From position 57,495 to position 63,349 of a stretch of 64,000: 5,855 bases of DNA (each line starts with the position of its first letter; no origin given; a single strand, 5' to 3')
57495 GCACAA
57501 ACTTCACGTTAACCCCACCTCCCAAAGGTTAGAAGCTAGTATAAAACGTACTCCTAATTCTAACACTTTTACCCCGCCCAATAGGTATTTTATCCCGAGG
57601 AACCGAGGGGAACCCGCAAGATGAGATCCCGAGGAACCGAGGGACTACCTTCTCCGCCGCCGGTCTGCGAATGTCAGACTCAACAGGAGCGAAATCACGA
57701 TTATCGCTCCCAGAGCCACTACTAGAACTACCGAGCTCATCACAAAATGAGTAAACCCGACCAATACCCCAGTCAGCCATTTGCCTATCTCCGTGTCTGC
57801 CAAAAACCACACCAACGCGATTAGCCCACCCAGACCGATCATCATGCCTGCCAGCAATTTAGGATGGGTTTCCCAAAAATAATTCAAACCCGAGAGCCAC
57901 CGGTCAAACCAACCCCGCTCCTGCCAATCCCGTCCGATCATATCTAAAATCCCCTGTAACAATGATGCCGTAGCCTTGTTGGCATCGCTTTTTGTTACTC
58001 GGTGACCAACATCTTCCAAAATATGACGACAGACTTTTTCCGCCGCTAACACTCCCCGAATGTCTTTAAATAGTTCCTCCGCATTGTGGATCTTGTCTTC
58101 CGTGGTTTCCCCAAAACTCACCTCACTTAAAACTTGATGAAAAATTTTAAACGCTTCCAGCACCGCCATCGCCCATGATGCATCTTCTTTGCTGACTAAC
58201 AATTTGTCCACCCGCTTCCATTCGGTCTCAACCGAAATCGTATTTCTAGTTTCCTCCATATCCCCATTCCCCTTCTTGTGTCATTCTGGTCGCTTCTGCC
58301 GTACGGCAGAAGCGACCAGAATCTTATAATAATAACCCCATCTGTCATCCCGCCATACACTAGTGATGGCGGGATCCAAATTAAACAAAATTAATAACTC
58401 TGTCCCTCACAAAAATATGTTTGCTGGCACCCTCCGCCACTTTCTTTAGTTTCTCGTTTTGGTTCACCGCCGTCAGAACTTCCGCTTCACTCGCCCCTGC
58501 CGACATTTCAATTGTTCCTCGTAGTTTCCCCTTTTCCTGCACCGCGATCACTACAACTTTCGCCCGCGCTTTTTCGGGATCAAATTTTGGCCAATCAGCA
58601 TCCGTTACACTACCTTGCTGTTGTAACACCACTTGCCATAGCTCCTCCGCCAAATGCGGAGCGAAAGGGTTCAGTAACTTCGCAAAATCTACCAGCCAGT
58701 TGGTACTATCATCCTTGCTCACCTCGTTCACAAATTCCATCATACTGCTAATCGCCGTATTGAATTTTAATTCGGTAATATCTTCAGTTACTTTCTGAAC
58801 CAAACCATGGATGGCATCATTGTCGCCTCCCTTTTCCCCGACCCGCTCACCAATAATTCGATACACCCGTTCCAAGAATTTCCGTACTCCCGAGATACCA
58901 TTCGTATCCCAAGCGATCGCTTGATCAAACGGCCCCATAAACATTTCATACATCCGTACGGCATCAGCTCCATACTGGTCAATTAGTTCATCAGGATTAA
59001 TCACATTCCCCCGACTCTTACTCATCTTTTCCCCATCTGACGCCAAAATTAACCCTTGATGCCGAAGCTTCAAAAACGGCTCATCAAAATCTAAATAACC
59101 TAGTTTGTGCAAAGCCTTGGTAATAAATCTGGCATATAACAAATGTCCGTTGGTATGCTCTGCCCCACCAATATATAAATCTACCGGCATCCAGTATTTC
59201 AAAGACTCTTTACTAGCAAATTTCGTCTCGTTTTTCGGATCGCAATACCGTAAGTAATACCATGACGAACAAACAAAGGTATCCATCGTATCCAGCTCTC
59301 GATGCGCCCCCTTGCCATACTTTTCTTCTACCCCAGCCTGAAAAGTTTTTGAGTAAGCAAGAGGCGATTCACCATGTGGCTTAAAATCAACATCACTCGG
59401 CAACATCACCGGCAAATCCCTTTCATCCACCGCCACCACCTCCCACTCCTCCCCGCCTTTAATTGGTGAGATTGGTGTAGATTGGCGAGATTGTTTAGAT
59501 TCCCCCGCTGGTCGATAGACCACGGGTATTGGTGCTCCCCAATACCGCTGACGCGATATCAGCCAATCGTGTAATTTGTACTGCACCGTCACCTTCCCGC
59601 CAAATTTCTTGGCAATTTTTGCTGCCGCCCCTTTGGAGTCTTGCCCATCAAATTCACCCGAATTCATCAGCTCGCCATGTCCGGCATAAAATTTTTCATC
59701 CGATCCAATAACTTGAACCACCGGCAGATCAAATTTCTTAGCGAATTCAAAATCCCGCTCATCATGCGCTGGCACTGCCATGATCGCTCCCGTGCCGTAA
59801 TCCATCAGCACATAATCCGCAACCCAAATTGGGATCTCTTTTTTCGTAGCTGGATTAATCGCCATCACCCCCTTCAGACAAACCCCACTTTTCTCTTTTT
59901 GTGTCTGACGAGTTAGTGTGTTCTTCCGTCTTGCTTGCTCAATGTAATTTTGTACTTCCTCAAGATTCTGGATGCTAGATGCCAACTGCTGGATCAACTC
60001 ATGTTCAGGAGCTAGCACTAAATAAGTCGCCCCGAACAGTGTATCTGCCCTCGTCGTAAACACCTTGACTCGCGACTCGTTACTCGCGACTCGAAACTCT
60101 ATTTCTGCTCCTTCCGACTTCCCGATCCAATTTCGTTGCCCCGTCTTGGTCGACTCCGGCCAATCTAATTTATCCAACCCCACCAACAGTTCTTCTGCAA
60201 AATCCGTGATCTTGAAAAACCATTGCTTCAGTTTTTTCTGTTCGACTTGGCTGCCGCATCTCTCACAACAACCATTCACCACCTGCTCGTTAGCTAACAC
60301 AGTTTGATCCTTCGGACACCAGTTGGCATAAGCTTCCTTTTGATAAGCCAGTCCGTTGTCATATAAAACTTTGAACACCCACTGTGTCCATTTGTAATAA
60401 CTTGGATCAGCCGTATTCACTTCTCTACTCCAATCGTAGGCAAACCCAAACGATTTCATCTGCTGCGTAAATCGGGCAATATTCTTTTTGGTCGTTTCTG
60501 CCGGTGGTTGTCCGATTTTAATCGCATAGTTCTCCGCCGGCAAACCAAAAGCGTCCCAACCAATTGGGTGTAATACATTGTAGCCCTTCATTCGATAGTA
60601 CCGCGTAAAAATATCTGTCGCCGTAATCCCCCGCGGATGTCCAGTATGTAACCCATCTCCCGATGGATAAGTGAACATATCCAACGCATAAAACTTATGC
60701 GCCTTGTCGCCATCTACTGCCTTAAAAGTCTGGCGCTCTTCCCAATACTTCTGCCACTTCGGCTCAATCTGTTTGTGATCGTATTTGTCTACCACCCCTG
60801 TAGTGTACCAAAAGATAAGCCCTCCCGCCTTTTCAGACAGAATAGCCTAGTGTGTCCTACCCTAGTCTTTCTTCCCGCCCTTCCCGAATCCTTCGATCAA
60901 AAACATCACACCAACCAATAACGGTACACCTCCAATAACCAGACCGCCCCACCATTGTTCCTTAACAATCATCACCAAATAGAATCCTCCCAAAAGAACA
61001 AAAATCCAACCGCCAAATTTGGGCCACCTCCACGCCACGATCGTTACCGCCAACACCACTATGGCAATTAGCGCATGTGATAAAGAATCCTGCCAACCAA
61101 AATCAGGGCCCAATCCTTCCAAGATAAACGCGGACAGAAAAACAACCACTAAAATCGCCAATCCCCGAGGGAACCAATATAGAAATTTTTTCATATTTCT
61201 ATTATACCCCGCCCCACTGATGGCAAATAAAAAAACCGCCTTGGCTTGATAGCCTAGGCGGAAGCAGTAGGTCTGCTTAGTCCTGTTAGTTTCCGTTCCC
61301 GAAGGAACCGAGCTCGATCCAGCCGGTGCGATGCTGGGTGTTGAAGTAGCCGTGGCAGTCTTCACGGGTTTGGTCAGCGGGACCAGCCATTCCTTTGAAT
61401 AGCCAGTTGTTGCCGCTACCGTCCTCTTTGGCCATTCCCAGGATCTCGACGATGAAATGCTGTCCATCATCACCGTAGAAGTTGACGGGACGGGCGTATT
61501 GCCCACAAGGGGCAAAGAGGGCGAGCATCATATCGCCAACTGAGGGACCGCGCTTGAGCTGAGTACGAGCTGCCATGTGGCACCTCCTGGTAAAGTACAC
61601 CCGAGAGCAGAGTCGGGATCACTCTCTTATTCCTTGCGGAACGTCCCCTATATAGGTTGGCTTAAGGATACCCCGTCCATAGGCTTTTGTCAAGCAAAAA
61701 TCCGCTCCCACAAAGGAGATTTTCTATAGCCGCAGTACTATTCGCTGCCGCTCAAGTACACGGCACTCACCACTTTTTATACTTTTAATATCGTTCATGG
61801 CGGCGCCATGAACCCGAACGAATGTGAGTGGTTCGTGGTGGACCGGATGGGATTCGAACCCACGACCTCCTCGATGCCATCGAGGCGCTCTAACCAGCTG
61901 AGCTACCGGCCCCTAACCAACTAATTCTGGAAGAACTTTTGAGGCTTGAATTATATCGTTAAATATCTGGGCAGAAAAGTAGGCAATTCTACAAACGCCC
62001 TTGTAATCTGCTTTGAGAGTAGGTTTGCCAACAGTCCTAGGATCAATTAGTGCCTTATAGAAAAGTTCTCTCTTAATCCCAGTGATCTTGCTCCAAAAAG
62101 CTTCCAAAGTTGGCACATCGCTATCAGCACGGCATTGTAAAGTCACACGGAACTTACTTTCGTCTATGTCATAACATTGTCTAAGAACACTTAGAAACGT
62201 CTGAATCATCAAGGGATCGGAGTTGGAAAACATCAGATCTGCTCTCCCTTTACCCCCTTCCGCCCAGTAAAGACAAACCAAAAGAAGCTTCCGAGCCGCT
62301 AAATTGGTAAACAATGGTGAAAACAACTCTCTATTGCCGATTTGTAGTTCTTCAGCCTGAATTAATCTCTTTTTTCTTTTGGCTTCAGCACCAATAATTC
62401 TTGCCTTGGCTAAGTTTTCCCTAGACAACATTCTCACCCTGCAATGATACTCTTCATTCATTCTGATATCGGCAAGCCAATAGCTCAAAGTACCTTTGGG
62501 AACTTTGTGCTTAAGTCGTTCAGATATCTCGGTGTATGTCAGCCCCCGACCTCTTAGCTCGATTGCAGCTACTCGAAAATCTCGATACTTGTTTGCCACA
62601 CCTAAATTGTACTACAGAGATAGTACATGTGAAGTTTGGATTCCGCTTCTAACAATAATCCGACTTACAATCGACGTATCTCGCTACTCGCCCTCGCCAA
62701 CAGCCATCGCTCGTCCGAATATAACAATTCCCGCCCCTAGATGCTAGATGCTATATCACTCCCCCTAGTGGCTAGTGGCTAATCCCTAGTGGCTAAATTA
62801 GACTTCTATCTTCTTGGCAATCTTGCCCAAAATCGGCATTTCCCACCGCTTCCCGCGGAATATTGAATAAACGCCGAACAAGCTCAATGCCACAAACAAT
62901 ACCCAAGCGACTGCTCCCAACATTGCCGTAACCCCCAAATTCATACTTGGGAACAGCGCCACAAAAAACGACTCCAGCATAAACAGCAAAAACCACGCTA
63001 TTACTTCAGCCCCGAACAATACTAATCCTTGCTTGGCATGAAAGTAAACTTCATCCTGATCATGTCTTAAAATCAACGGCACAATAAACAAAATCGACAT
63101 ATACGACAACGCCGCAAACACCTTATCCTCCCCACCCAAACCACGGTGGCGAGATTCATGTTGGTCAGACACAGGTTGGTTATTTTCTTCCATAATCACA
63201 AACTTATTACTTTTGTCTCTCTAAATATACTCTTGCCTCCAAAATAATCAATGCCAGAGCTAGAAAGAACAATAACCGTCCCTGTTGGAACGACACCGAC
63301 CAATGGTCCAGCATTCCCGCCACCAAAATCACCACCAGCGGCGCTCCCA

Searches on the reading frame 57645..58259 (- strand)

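Call 68: search_protein_families(library=pfam, proteins=[window:57645-58259:-], max_evalue=0.01)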
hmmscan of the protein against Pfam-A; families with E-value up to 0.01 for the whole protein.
window:57645-58259:- (204 aa): 1 family
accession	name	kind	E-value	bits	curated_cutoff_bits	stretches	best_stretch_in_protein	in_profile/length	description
PF20990.2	DUF2207_C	-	0.0046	17.1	33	1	62-201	80-192/247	Predicted membrane protein (DUF2207) C-terminal domain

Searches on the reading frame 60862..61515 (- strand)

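Call 68: search_protein_families(library=pfam, proteins=[window:60862-61515:-], max_evalue=0.01)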
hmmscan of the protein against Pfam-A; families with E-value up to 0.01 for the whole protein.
window:60862-61515:- (217 aa): 2 families
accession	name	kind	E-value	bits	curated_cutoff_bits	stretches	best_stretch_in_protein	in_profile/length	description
PF24709.1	DUF7670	-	2.3e-18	67.1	29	1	107-210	3-111/118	Domain of unknown function (DUF7670)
PF06779.20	MFS_4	-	0.0045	16.8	26.3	1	28-136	153-255/364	Uncharacterised MFS-type transporter YbfB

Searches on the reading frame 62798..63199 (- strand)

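Call 61: search_protein_families(library=pfam, proteins=[window:62798-63199:-], max_evalue=0.01)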
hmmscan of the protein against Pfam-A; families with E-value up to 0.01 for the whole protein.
window:62798-63199:- (133 aa): 1 family
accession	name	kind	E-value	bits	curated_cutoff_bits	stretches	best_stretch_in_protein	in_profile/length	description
PF09685.15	DUF4870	-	0.0039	17.6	25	1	28-124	4-103/107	Domain of unknown function (DUF4870)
